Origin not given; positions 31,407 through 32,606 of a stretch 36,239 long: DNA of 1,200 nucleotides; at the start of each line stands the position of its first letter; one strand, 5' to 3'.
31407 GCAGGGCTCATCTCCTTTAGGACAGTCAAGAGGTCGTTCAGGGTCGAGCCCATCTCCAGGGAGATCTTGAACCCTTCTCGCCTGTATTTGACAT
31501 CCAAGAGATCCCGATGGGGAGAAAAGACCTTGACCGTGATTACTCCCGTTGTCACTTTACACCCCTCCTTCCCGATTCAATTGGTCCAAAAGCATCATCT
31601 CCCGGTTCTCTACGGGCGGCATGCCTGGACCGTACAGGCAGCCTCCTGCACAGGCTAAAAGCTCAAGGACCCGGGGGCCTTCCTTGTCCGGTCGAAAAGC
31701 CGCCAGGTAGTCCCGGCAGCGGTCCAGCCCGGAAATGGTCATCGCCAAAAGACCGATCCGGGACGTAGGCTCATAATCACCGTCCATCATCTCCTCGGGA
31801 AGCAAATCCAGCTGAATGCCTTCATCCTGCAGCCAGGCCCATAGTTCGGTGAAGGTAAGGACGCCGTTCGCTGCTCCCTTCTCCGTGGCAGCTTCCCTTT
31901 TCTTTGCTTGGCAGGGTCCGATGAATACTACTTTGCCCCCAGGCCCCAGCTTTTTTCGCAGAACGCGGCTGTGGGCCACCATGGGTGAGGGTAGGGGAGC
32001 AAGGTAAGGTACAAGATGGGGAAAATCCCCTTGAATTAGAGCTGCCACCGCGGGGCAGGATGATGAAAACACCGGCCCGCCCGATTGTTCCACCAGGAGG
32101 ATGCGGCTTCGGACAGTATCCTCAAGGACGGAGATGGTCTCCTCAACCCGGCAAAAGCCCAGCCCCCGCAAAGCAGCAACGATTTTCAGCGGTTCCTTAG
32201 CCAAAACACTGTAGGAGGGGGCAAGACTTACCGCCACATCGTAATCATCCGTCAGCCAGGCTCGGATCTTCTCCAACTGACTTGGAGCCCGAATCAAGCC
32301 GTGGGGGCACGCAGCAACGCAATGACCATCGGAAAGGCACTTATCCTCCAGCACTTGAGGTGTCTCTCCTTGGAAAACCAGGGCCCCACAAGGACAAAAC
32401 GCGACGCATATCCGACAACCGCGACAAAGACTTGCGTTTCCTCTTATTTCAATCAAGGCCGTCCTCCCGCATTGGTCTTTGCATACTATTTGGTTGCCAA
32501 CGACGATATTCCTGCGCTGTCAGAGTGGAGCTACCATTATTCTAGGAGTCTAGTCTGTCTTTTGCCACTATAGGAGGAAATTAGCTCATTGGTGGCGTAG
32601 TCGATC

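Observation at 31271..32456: Shortened [FeFe]-hydrogenase-like protein translationally coupled to a MoaD/ThiS-type GG protein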

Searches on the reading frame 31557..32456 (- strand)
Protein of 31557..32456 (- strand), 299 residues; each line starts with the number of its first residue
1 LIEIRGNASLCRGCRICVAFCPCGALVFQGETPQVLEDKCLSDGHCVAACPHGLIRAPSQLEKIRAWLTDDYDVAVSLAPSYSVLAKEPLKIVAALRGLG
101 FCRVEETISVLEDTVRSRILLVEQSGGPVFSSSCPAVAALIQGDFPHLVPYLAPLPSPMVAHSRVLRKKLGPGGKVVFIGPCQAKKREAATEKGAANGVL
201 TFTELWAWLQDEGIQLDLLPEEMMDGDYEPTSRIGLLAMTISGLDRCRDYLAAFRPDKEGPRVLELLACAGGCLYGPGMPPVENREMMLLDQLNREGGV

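Call 4: search_protein_families(library=pfam, proteins=[window:31557-32456:-], max_evalue=1)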
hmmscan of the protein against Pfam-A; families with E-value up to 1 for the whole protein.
window:31557-32456:- (299 aa): 12 families
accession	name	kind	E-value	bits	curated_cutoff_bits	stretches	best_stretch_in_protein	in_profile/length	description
PF02906.19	Fe_hyd_lg_C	-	2.5e-35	122.7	22.1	1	74-277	3-245/245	Iron only hydrogenase large subunit, C-terminal domain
PF00037.32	Fer4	-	1.8e-08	34.3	21.1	2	34-55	2-23/24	4Fe-4S binding domain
PF12838.12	Fer4_7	-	5e-08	33.7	27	1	11-53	2-51/52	4Fe-4S dicluster domain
PF12837.12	Fer4_6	-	1.4e-07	31.5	25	2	33-55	2-24/24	4Fe-4S binding domain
PF13237.11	Fer4_10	-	2.6e-06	27.7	25.5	1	6-51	4-53/53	4Fe-4S dicluster domain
PF13484.11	Fer4_16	-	0.00017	22.7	30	2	40-63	2-26/66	4Fe-4S double cluster binding domain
PF25160.1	LdpA_Fe-S-bd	-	0.00057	20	27.6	1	15-59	7-47/49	LdpA Fe-S cluster-binding domain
PF13187.11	Fer4_9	-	0.001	19.5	27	1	11-54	2-51/52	4Fe-4S dicluster domain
PF14697.11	Fer4_21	-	0.01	16.4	35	0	8-23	38-53/59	4Fe-4S dicluster domain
PF12797.12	Fer4_2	-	0.049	14.1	24.5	1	7-22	6-21/22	4Fe-4S binding domain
PF13183.11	Fer4_8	-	0.087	13.8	27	0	38-54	52-68/68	4Fe-4S dicluster domain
PF13534.11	Fer4_17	-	0.1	13.6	22.2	0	38-54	44-60/61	4Fe-4S dicluster domain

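Call 5: search_protein_families(library=ncbifam, proteins=[window:31557-32456:-], max_evalue=1)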
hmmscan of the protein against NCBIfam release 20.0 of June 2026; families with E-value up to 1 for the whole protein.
window:31557-32456:- (299 aa): 68 families (the best 25 are shown)
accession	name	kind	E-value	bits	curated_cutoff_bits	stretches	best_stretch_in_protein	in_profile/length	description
TIGR04105.1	FeFe_hydrog_B1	subfamily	4.5e-39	134.4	450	2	15-224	164-382/462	monomeric [FeFe] hydrogenase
TIGR02512.1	FeFe_hydrog_A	subfamily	2e-21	76.3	405.95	2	5-229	3-270/375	[FeFe] hydrogenase, group A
NF040763.1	FeFe_hydrog_A6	exception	5.6e-20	71.2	765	2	36-226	186-405/571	NADH-dependent [FeFe] hydrogenase, group A6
NF040762.1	Hydr_FeFe_Clost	exception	1.3e-11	43.8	900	2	37-225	186-403/572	ferredoxin hydrogenase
TIGR03294.1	FrhG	equivalog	5.5e-07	29.5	245.5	1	7-55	172-220/228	coenzyme F420 hydrogenase subunit gamma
TIGR01944.1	rnfB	subfamily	8.5e-07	28.7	68.7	1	10-73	114-178/190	RnfABCDGE type electron transport complex subunit B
NF006221.0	PRK08348.1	subfamily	1.7e-06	27.8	124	1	6-57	41-94/136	NADH-plastoquinone oxidoreductase subunit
NF040770.1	hetero_SS_HdrA2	exception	2.2e-06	26.1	1100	1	8-59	576-627/777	CoB-CoM heterodisulfide reductase HdrA2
NF005503.0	PRK07118.1-2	equivalog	5.7e-06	25.8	252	1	11-56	140-185/292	RnfABCDGE type electron transport complex subunit B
NF009451.0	PRK12809.1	equivalog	1.1e-05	23.9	1154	1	7-56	52-103/639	formate-dependent uric acid utilization protein YgfT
TIGR02700.1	flavo_MJ0208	hypoth_equivalog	1.4e-05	24.5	251.35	1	10-60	149-199/234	dihydromethanopterin reductase (acceptor)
NF038196.1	ferrodoxin_EFR1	subfamily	1.7e-05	25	75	1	10-58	185-232/242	EFR1 family ferrodoxin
NF005504.0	PRK07118.1-3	equivalog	2.4e-05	23.8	437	1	11-57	142-190/293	Fe-S cluster domain-containing protein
NF045992.1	CircClkLdpA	equivalog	2.4e-05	23.6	450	1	14-65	110-162/360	circadian clock protein LdpA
NF040864.1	HgcB_ferredoxin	equivalog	2.5e-05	24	99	1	8-57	13-63/93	mercury methylation ferredoxin HgcB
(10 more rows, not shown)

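Call 6: find_homologous_proteins(query=window:31557-32456:-)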
Query window:31557-32456:- (299 aa): 55 proteins with E <= 0.001 among 3587 candidates.
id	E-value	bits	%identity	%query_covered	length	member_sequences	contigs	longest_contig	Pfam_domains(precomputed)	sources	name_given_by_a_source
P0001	5.1e-200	681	100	100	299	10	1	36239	PF02906.20,PF12837.13,PF00037.33,PF12838.13,PF13237.12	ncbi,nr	ncbi:MAG: 4Fe-4S dicluster domain-containing protein [Firmicutes bacterium]|nr:4Fe-4S dicluster doma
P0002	6.1e-155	533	78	100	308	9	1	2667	PF02906.20,PF13484.12,PF12838.13,PF25160.2,PF13237.12,PF13187.12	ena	-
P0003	2.8e-141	489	75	98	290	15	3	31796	PF02906.20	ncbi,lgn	-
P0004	4.6e-98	347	71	77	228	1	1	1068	PF02906.20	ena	-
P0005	2.1e-50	190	39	93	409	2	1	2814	PF14697.12,PF02906.20,PF04060.19,PF12837.13,PF00037.33,PF12838.13,PF13237.12,PF13187.12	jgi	jgi:iron only hydrogenase large subunit-like protein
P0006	7.7e-47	178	45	76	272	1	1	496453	PF02906.20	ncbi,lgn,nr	ncbi:MAG: hypothetical protein HPY55_06240 [Firmicutes bacterium]|nr:hypothetical protein [Bacillota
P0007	6.1e-40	156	43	68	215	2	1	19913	PF02906.20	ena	-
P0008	3.6e-35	140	38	80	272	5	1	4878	PF02906.20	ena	-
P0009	1.8e-34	138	41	59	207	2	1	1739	PF02906.20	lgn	-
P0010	2.7e-33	134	40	65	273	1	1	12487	PF02906.20,PF12837.13,PF00037.33,PF12838.13,PF25160.2,PF13237.12,PF13187.12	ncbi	-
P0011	2.1e-32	131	31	93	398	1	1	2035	PF02906.20,PF00037.33,PF13484.12,PF12838.13,PF13237.12,PF13183.12,PF13187.12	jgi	jgi:iron only hydrogenase large subunit-like protein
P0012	4.1e-31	127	41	60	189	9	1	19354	PF02906.20,PF12837.13,PF00037.33,PF12838.13,PF13237.12,PF13187.12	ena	-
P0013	1.4e-30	125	29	90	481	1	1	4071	PF14697.12,PF02906.20,PF12797.13,PF12837.13,PF00037.33,PF13484.12,PF12838.13,PF13534.12,PF25160.2,PF13237.12,PF13187.12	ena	-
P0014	7.2e-30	123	30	96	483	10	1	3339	PF14697.12,PF02906.20,PF12797.13,PF12837.13,PF00037.33,PF13484.12,PF12838.13,PF25160.2,PF13237.12,PF13183.12,PF13187.12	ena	-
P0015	1.3e-28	119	34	71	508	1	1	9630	PF02906.20,PF08448.17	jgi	jgi:PAS domain-containing protein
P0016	1.8e-28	118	30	98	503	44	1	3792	PF14697.12,PF12837.13,PF13484.12,PF12838.13,PF13534.12,PF12800.13,PF02906.20,PF12797.13,PF00037.33,PF25160.2,PF13237.12,PF13183.12,PF13187.12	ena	-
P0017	3.4e-28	117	29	91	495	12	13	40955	PF14697.12,PF02906.20,PF12797.13,PF12837.13,PF00037.33,PF13484.12,PF12838.13,PF25160.2,PF13237.12,PF12800.13,PF13187.12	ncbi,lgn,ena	-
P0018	4.0e-28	117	31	91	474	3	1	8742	PF14697.12,PF12837.13,PF13484.12,PF12838.13,PF13534.12,PF12800.13,PF02906.20,PF12797.13,PF00037.33,PF25160.2,PF13237.12,PF13183.12,PF13187.12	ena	-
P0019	4.5e-28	117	30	91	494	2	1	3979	PF14697.12,PF12837.13,PF13484.12,PF12838.13,PF13534.12,PF12800.13,PF02906.20,PF12797.13,PF00037.33,PF25160.2,PF13237.12,PF13183.12,PF13187.12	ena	-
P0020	1.5e-27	115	29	91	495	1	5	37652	PF14697.12,PF12837.13,PF13484.12,PF12838.13,PF13534.12,PF12800.13,PF02906.20,PF12797.13,PF00037.33,PF25160.2,PF13237.12,PF13187.12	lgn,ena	-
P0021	2.3e-27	114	30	91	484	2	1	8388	PF14697.12,PF12837.13,PF13484.12,PF12838.13,PF13534.12,PF02906.20,PF12797.13,PF00037.33,PF25160.2,PF13237.12,PF13183.12,PF13187.12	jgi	-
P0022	2.5e-27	114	29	91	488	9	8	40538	PF14697.12,PF12837.13,PF13484.12,PF12838.13,PF13534.12,PF12800.13,PF02906.20,PF12797.13,PF00037.33,PF25160.2,PF13237.12,PF13183.12,PF13187.12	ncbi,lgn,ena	-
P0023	2.9e-27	114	32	88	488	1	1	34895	PF14697.12,PF02906.20,PF12797.13,PF12837.13,PF00037.33,PF13484.12,PF12838.13,PF25160.2,PF13237.12,PF13187.12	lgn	-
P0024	4.2e-27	114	32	91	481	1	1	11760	PF14697.12,PF02906.20,PF12797.13,PF12837.13,PF00037.33,PF13484.12,PF12838.13,PF25160.2,PF13237.12,PF13187.12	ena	-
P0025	4.5e-27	113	30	96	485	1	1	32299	PF14697.12,PF02906.20,PF12797.13,PF12837.13,PF00037.33,PF13484.12,PF12838.13,PF25160.2,PF13237.12,PF13183.12,PF13187.12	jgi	-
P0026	5.1e-27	113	29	91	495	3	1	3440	PF14697.12,PF12837.13,PF13484.12,PF12838.13,PF13534.12,PF12800.13,PF02906.20,PF12797.13,PF00037.33,PF25160.2,PF13237.12,PF13187.12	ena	-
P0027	6.1e-27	113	29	91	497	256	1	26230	PF14697.12,PF02906.20,PF12797.13,PF12837.13,PF00037.33,PF13484.12,PF12838.13,PF25160.2,PF13237.12,PF12800.13,PF13187.12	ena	-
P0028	6.5e-27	113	32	91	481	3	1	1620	PF14697.12,PF02906.20,PF12797.13,PF12837.13,PF00037.33,PF13484.12,PF12838.13,PF25160.2,PF13237.12,PF13187.12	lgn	-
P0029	1.1e-26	112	32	88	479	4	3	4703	PF14697.12,PF02906.20,PF12797.13,PF12837.13,PF00037.33,PF13484.12,PF12838.13,PF25160.2,PF13237.12,PF13187.12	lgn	-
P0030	1.6e-26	112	29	91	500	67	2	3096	PF14697.12,PF12837.13,PF13484.12,PF12838.13,PF13534.12,PF12800.13,PF02906.20,PF12797.13,PF00037.33,PF25160.2,PF13237.12,PF13183.12,PF13187.12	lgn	-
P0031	8.4e-26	109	39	68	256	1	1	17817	PF02906.20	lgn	-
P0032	1.1e-25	109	30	94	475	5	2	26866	PF14697.12,PF12837.13,PF13484.12,PF12838.13,PF12800.13,PF02906.20,PF12797.13,PF00037.33,PF25160.2,PF13237.12,PF13183.12,PF13187.12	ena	-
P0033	2.7e-25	108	31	74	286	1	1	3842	PF02906.20,PF00037.33,PF13484.12,PF12838.13,PF13237.12,PF13183.12,PF13187.12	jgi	jgi:iron only hydrogenase large subunit-like protein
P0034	3.1e-25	107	35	68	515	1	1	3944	PF13426.14,PF13188.14,PF02906.20,PF04060.19,PF08448.17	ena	-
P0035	3.4e-25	107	30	94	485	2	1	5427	PF14697.12,PF02906.20,PF12797.13,PF12837.13,PF00037.33,PF13484.12,PF12838.13,PF13534.12,PF25160.2,PF13237.12,PF13187.12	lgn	-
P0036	6.4e-25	106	30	98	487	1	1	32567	PF14697.12,PF02906.20,PF12797.13,PF12837.13,PF00037.33,PF13484.12,PF12838.13,PF25160.2,PF13237.12,PF13183.12,PF13187.12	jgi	-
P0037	8.9e-25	106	29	97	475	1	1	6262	PF14697.12,PF02906.20,PF12797.13,PF12837.13,PF00037.33,PF13484.12,PF12838.13,PF25160.2,PF13237.12,PF13183.12,PF13187.12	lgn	-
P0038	1.9e-24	105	28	96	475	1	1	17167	PF14697.12,PF12837.13,PF13484.12,PF12838.13,PF12800.13,PF02906.20,PF12797.13,PF00037.33,PF25160.2,PF13237.12,PF13183.12,PF13187.12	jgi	jgi:[FeFe] hydrogenase (group B1/B3)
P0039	6.0e-24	103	30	97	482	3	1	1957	PF14697.12,PF02906.20,PF12797.13,PF12837.13,PF00037.33,PF13484.12,PF12838.13,PF25160.2,PF13237.12,PF12800.13,PF13187.12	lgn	-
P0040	6.7e-24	103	30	98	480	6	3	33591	PF14697.12,PF02906.20,PF12797.13,PF12837.13,PF00037.33,PF13484.12,PF12838.13,PF25160.2,PF13237.12,PF13183.12,PF13187.12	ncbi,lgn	-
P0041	2.4e-22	98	29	96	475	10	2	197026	PF14697.12,PF12837.13,PF13484.12,PF12838.13,PF12800.13,PF02906.20,PF12797.13,PF00037.33,PF25160.2,PF13237.12,PF13183.12,PF13187.12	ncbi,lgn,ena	-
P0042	3.7e-22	97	28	96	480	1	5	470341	PF14697.12,PF02906.20,PF12797.13,PF12837.13,PF00037.33,PF13484.12,PF12838.13,PF13534.12,PF25160.2,PF13237.12,PF13187.12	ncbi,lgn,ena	-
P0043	4.7e-22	97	29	97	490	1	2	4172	PF14697.12,PF12837.13,PF13484.12,PF12838.13,PF13534.12,PF02906.20,PF12797.13,PF00037.33,PF25160.2,PF13237.12,PF13183.12,PF13187.12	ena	-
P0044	6.6e-22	97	31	88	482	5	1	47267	PF14697.12,PF02906.20,PF12797.13,PF12837.13,PF00037.33,PF13484.12,PF12838.13,PF25160.2,PF13237.12,PF13187.12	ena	-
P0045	1.4e-21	95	28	94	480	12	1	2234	PF14697.12,PF02906.20,PF12797.13,PF12837.13,PF00037.33,PF13484.12,PF12838.13,PF25160.2,PF13237.12,PF13187.12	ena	-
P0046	3.9e-21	94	29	91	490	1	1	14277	PF14697.12,PF12837.13,PF13484.12,PF12838.13,PF13534.12,PF02906.20,PF12797.13,PF00037.33,PF25160.2,PF13237.12,PF13183.12,PF13187.12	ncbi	-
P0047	9.2e-21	93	28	91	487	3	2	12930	PF14697.12,PF12837.13,PF13484.12,PF12838.13,PF13534.12,PF02906.20,PF12797.13,PF00037.33,PF25160.2,PF13237.12,PF13183.12,PF13187.12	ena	-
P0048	1.2e-20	92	27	91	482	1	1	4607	PF14697.12,PF12837.13,PF13484.12,PF12838.13,PF13534.12,PF02906.20,PF12797.13,PF00037.33,PF25160.2,PF13237.12,PF13183.12,PF13187.12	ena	-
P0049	1.9e-20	92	28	89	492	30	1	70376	PF14697.12,PF02906.20,PF12797.13,PF12837.13,PF00037.33,PF13484.12,PF12838.13,PF13534.12,PF25160.2,PF13237.12,PF13187.12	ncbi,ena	-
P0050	2.2e-20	92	26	95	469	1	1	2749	PF14697.12,PF02906.20,PF12797.13,PF12837.13,PF00037.33,PF13484.12,PF12838.13,PF25160.2,PF13237.12,PF13183.12,PF13187.12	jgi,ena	jgi:[FeFe] hydrogenase (group B1/B3)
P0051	2.3e-20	91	28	91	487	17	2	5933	PF14697.12,PF12837.13,PF13484.12,PF12838.13,PF13534.12,PF02906.20,PF12797.13,PF00037.33,PF25160.2,PF13237.12,PF13183.12,PF13187.12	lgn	-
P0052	8.5e-18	83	29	95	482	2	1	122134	PF14697.12,PF02906.20,PF12797.13,PF12837.13,PF00037.33,PF13484.12,PF12838.13,PF25160.2,PF13237.12,PF13187.12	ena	-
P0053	1.9e-17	82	26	88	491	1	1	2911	PF02906.20,PF12797.13,PF12837.13,PF13247.12,PF00037.33,PF12838.13,PF25160.2,PF13237.12,PF13187.12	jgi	-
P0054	1.0e-15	76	35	57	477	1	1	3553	PF02906.20,PF04060.19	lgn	-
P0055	1.8e-5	43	28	89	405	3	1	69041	PF02906.20,PF04060.19,PF25160.2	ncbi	-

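Call 8: find_encoding_contigs(protein=P0003, flank=8000, max_places=4)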
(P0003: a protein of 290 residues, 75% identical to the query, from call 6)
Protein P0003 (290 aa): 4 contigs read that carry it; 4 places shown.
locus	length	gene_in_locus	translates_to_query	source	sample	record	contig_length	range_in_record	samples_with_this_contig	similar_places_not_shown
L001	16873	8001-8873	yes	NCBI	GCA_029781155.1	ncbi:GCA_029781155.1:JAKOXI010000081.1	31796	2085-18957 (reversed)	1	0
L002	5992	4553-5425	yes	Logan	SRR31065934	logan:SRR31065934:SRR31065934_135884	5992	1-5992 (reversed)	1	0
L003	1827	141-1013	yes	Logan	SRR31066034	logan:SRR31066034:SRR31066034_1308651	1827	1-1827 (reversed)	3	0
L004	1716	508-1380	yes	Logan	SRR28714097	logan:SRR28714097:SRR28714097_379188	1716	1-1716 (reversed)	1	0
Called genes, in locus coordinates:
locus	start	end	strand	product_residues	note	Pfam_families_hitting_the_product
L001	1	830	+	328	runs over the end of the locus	PF13487:HD_5, PF01966:HD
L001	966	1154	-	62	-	-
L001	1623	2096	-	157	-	PF03773:ArsP_1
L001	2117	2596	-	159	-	PF03773:ArsP_1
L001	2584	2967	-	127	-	PF03551:PadR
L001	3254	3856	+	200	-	-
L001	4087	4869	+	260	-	PF00456:Transketolase_N, PF00676:E1_dh (weak), PF13292:DXP_synthase_N (weak)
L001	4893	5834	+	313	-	PF02779:Transket_pyr, PF02780:Transketolase_C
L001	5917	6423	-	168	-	PF00596:Aldolase_II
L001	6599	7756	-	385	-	PF00465:Fe-ADH, PF13685:Fe-ADH_2, PF25137:ADH_Fe_C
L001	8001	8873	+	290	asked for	PF02906:Fe_hyd_lg_C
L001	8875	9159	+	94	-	-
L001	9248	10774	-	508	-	PF02219:MTHFR, PF12225:DUF5981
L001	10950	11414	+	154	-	PF04073:tRNA_edit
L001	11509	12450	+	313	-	PF04015:DUF362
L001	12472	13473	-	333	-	PF01208:URO-D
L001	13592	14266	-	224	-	PF00392:GntR, PF07729:FCD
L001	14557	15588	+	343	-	PF13487:HD_5, PF01966:HD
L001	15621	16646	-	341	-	PF08240:ADH_N, PF16912:Glu_dehyd_C, PF00107:ADH_zinc_N, PF13602:ADH_zinc_N_2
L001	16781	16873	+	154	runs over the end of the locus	PF09719:C_GCAxxG_C_C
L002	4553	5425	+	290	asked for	PF02906:Fe_hyd_lg_C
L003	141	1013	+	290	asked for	PF02906:Fe_hyd_lg_C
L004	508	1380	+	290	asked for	PF02906:Fe_hyd_lg_C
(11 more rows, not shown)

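Call 9: find_encoding_contigs(protein=P0006, flank=8000, max_places=3)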
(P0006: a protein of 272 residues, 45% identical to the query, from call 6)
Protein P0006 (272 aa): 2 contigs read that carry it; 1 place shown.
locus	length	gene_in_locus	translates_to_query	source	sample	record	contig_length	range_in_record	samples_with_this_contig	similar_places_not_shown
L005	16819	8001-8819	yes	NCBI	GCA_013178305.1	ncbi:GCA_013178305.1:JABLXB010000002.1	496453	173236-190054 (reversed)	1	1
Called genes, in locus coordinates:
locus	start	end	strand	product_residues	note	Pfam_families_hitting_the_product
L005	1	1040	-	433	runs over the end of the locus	PF02311:AraC_binding, PF07883:Cupin_2, PF12833:HTH_18, PF00165:HTH_AraC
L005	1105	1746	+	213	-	-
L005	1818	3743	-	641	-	PF02730:AFOR_N, PF01314:AFOR_C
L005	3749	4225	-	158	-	PF12797:Fer4_2 (faint), PF13237:Fer4_10 (faint), PF13484:Fer4_16 (faint), PF14697:Fer4_21 (faint), PF13247:Fer4_11, PF12838:Fer4_7 (weak), PF00037:Fer4 (weak), PF12837:Fer4_6 (weak), +4 more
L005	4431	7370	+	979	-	PF00384:Molybdopterin, PF01568:Molydop_binding, PF12838:Fer4_7 (weak), PF13187:Fer4_9 (weak), PF13247:Fer4_11, PF00037:Fer4 (weak), PF12797:Fer4_2 (weak), PF12837:Fer4_6 (weak), +2 more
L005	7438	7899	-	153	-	PF00583:Acetyltransf_1, PF13673:Acetyltransf_10 (weak), PF13508:Acetyltransf_7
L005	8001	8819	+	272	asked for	PF02906:Fe_hyd_lg_C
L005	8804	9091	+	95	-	-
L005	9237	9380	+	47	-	-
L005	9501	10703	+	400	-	PF01546:Peptidase_M20, PF07687:M20_dimer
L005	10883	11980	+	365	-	PF01180:DHO_dh, PF13183:Fer4_8 (faint), PF12797:Fer4_2 (faint), PF14697:Fer4_21 (weak), PF12838:Fer4_7 (weak), PF13187:Fer4_9 (weak), PF00037:Fer4 (weak), PF12837:Fer4_6 (weak), +1 more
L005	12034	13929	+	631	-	PF02730:AFOR_N, PF01314:AFOR_C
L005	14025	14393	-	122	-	PF02597:ThiS (weak)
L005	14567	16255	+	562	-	PF03109:ABC1, PF27536:UbiB_helical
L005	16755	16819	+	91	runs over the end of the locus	PF21699:TM1266-like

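Call 11: find_encoding_contigs(protein=P0007, flank=8000, max_places=2)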
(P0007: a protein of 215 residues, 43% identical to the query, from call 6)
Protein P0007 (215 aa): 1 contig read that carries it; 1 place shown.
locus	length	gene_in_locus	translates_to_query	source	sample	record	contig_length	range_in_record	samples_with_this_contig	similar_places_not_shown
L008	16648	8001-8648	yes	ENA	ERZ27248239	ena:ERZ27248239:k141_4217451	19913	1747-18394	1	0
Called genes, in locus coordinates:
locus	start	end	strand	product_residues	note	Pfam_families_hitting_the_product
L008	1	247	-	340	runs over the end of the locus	PF08735:DUF1786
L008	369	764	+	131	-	PF01022:HTH_5, PF12840:HTH_20, PF21476:PF0610-like_N (weak)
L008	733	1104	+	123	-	PF02627:CMD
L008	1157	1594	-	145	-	PF02566:OsmC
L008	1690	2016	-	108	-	PF12797:Fer4_2 (weak), PF12837:Fer4_6 (weak)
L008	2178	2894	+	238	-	PF00149:Metallophos, PF12850:Metallophos_2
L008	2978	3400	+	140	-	-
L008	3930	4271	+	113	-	PF06953:ArsD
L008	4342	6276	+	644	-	PF00142:Fer4_NifH (faint), PF01656:CbiA, PF02374:ArsA_ATPase, PF13614:AAA_31, PF01656:CbiA (weak), PF02374:ArsA_ATPase, PF13614:AAA_31 (weak), PF02374:ArsA_ATPase, +8 more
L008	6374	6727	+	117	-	PF12840:HTH_20 (weak), PF01022:HTH_5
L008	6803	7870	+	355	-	PF01758:SBF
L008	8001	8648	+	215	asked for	PF02906:Fe_hyd_lg_C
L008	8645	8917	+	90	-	PF02597:ThiS (weak)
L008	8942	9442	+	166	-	PF13098:Thioredoxin_2, PF13728:TraF (weak), PF00085:Thioredoxin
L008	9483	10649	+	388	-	PF00266:Aminotran_5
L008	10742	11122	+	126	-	PF12840:HTH_20, PF25212:HVO_A0114 (faint), PF01022:HTH_5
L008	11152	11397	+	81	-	PF13192:Thioredoxin_3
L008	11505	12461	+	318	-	PF03773:ArsP_1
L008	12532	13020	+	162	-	PF03773:ArsP_1 (weak)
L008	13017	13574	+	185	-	PF03773:ArsP_1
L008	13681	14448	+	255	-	PF01925:TauE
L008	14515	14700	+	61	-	-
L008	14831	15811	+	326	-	PF01545:Cation_efflux, PF16916:ZT_dimer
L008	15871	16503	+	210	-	PF02663:FmdE, PF01258:zf-dskA_traR (weak)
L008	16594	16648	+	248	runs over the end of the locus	PF01925:TauE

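Call 12: find_encoding_contigs(protein=P0010, flank=8000, max_places=2)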
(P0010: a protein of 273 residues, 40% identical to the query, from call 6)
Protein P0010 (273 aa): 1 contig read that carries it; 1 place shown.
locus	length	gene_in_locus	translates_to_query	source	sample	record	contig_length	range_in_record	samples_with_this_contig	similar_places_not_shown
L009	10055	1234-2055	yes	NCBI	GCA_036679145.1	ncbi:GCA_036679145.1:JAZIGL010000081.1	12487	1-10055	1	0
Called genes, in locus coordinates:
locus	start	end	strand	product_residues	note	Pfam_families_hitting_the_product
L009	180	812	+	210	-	PF13483:Lactamase_B_3, PF12706:Lactamase_B_2 (weak)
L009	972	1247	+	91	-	PF01257:2Fe-2S_thioredx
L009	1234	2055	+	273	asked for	PF00037:Fer4 (faint), PF12837:Fer4_6 (faint), PF13237:Fer4_10 (weak), PF12838:Fer4_7 (weak), PF13187:Fer4_9 (weak), PF25160:LdpA_Fe-S-bd (faint), PF02906:Fe_hyd_lg_C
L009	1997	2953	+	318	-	PF02906:Fe_hyd_lg_C, PF04060:FeS, PF00989:PAS (faint), PF13188:PAS_8 (weak), PF13426:PAS_9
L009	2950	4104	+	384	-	PF07228:SpoIIE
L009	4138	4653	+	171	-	PF01257:2Fe-2S_thioredx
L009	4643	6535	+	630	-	PF01257:2Fe-2S_thioredx, PF01512:Complex1_51K, PF10589:NADH_4Fe-4S, PF13237:Fer4_10 (weak), PF12838:Fer4_7 (weak), PF00037:Fer4, PF12797:Fer4_2 (weak), PF12837:Fer4_6 (weak), +1 more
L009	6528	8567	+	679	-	PF00111:Fer2 (weak), PF13510:Fer2_4, PF10588:NADH-G_4Fe-4S_3, PF00037:Fer4 (faint), PF12838:Fer4_7 (weak), PF02906:Fe_hyd_lg_C, PF02256:Fe_hyd_SSU, PF01257:2Fe-2S_thioredx, +1 more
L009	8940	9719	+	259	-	PF00133:tRNA-synt_1, PF09334:tRNA-synt_1g, PF13603:tRNA-synt_1_2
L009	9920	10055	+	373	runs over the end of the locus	PF00133:tRNA-synt_1, PF09334:tRNA-synt_1g, PF08264:Anticodon_1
